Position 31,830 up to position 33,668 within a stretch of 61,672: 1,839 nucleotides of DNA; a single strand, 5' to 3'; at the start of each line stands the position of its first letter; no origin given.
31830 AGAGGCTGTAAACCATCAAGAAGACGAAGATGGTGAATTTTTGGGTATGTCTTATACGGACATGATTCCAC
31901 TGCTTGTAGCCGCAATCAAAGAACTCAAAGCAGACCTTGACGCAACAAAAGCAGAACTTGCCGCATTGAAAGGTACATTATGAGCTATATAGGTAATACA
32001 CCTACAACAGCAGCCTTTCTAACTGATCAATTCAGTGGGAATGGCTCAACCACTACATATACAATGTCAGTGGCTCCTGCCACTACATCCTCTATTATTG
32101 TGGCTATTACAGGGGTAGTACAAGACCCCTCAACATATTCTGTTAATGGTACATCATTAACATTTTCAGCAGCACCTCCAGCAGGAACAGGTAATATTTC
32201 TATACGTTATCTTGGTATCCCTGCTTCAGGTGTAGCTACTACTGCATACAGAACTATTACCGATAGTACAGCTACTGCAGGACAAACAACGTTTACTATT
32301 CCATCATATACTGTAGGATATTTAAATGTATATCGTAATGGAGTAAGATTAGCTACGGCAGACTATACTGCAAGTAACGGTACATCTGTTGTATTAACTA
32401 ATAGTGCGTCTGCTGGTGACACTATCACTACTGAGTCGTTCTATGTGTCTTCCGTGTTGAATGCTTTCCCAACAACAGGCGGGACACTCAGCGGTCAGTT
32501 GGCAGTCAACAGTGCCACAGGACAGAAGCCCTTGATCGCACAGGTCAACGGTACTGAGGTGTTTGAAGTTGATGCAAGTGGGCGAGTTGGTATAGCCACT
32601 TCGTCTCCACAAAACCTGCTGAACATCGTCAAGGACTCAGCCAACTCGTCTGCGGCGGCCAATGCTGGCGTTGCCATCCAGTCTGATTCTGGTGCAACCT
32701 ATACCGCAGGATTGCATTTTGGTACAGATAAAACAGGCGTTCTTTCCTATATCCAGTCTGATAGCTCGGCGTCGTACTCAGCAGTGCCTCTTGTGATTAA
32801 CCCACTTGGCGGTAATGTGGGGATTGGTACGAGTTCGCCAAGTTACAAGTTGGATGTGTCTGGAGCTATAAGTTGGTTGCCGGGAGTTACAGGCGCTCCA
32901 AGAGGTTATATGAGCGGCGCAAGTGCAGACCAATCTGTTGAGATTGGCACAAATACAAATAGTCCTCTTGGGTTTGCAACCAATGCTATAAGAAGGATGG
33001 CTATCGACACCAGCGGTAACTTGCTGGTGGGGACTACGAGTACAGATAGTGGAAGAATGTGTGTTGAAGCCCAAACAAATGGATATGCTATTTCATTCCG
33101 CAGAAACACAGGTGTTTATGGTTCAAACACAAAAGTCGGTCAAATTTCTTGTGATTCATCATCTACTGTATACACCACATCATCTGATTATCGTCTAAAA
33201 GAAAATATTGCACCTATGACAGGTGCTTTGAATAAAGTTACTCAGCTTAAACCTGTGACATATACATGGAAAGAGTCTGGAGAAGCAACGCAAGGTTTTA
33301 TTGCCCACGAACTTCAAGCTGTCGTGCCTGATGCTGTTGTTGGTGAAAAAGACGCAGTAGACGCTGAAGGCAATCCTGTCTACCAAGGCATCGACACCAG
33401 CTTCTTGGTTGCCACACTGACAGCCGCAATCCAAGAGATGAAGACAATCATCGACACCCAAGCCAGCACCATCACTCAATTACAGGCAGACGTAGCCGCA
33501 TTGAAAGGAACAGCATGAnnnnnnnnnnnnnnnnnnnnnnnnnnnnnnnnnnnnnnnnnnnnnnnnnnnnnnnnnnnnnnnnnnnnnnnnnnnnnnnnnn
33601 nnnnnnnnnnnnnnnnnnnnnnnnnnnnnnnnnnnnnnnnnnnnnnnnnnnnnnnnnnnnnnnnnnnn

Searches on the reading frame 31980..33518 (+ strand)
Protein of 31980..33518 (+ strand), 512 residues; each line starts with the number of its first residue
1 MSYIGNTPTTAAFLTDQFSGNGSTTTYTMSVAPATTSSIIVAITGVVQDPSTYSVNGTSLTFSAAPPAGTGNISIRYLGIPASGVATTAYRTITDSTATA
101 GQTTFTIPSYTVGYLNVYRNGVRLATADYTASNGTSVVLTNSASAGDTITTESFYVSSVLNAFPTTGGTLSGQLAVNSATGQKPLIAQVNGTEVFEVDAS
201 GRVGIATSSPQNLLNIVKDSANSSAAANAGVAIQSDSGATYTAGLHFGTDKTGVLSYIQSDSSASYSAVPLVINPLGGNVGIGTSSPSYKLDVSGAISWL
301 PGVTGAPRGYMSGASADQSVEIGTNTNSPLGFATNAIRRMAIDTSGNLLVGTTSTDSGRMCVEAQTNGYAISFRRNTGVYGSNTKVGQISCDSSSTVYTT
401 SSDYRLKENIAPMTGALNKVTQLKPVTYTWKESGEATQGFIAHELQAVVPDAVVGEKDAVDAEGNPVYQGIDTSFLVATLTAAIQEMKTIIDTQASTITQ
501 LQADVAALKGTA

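Call 40: search_protein_families(library=pfam, proteins=[window:31980-33518:+], max_evalue=0.001)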
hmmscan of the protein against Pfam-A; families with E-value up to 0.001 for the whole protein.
window:31980-33518:+ (512 aa): 1 family
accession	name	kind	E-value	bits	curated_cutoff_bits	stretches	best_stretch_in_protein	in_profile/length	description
PF13884.11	Peptidase_S74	-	6.7e-15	55.6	22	1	402-453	1-57/58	Chaperone of endosialidase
